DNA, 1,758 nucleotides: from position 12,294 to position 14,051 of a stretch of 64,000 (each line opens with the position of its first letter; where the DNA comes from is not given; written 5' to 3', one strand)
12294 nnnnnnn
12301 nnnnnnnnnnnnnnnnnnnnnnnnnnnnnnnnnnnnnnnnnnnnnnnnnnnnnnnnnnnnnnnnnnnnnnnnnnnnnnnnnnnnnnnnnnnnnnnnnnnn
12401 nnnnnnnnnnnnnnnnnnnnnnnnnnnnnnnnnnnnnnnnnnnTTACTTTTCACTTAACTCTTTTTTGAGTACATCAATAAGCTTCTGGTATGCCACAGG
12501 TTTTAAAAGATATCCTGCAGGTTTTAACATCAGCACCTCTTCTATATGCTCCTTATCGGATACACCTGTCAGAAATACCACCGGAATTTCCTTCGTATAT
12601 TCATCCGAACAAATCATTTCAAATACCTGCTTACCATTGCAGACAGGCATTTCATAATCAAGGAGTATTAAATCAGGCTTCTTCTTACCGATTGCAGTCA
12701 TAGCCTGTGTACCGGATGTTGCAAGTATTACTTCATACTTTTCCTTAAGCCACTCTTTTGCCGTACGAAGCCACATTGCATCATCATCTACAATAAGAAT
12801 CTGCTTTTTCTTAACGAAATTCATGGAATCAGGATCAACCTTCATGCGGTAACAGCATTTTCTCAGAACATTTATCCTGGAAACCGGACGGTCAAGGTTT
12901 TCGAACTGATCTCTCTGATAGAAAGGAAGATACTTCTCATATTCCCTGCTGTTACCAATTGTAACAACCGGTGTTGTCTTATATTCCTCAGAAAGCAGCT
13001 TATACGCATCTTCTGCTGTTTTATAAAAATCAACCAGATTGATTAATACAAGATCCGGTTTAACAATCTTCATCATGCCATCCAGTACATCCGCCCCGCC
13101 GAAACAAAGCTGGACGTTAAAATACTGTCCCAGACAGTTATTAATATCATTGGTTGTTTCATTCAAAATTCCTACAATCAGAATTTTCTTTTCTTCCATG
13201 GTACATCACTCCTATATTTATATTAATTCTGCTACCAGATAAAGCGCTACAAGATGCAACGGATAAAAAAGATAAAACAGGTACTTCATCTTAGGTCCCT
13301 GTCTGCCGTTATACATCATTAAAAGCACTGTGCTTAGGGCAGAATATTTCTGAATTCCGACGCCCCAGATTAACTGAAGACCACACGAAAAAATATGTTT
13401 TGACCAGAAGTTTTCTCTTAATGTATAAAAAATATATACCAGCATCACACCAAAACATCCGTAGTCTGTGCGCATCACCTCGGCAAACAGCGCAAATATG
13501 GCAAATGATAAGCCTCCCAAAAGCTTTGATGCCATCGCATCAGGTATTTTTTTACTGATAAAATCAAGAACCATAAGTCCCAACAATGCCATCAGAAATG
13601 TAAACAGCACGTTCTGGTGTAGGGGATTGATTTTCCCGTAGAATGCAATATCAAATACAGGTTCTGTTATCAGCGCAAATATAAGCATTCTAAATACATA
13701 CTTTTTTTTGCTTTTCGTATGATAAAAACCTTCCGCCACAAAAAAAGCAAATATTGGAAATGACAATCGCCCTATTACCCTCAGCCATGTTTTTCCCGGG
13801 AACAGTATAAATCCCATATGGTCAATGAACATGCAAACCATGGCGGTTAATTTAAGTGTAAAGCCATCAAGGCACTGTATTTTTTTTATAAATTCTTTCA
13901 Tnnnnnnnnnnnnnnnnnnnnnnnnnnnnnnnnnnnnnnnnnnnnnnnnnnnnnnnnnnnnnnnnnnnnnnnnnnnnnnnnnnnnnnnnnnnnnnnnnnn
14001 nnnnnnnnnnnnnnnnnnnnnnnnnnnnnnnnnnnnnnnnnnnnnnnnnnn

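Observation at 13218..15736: Intact GlgX/isoamylase-like gene with all GH13 catalytic residues replaced, translationally coupled to TraX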

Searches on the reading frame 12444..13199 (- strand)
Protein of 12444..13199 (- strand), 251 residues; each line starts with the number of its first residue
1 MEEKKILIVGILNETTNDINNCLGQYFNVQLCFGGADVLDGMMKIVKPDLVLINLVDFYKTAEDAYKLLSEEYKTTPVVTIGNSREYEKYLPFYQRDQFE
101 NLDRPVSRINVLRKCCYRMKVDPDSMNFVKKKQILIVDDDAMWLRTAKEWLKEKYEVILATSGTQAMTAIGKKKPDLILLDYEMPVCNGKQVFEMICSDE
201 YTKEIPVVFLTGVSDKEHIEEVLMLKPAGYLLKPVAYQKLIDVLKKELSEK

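Call 37: search_protein_families(library=pfam, proteins=[window:12444-13199:-], max_evalue=0.001)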
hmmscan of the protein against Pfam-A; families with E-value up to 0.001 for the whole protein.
window:12444-13199:- (251 aa): 1 family
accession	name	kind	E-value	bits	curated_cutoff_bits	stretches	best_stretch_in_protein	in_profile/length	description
PF00072.30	Response_reg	-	2.5e-23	82.8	30.2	1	134-244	1-110/111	Response regulator receiver domain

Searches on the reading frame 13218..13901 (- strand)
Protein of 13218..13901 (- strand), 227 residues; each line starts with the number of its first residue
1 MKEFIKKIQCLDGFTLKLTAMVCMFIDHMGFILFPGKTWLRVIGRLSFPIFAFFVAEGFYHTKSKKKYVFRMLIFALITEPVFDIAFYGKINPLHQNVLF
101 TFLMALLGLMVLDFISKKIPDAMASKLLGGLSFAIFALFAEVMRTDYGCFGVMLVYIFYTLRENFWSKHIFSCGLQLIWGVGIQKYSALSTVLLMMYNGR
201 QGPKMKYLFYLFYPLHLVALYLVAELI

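Call 3: search_protein_families(library=pfam, proteins=[window:13218-13901:-], max_evalue=0.01)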
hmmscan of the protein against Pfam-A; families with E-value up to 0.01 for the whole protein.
window:13218-13901:- (227 aa): 1 family
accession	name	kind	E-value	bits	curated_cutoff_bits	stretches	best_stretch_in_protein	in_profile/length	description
PF05857.17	TraX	-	2.8e-40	139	25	1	15-223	4-216/217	TraX protein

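Call 4: search_protein_families(library=ncbifam, proteins=[window:13218-13901:-], max_evalue=0.01)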
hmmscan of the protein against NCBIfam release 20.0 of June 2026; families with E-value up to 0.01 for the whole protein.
window:13218-13901:- (227 aa): 3 families
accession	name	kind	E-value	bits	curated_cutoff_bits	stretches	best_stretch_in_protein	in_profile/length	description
NF010454.0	PRK13882.1-1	subfamily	7.9e-10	38.9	206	1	16-226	9-207/209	conjugal transfer protein TrbP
TIGR02755.1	TraX_Ftype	equivalog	1.6e-08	34.9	149.35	1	16-185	12-173/224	type-F conjugative transfer system pilin acetylase TraX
NF010260.0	PRK13706.1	equivalog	2.1e-06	27.9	419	1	16-162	36-171/248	conjugal transfer pilus acetylase TraX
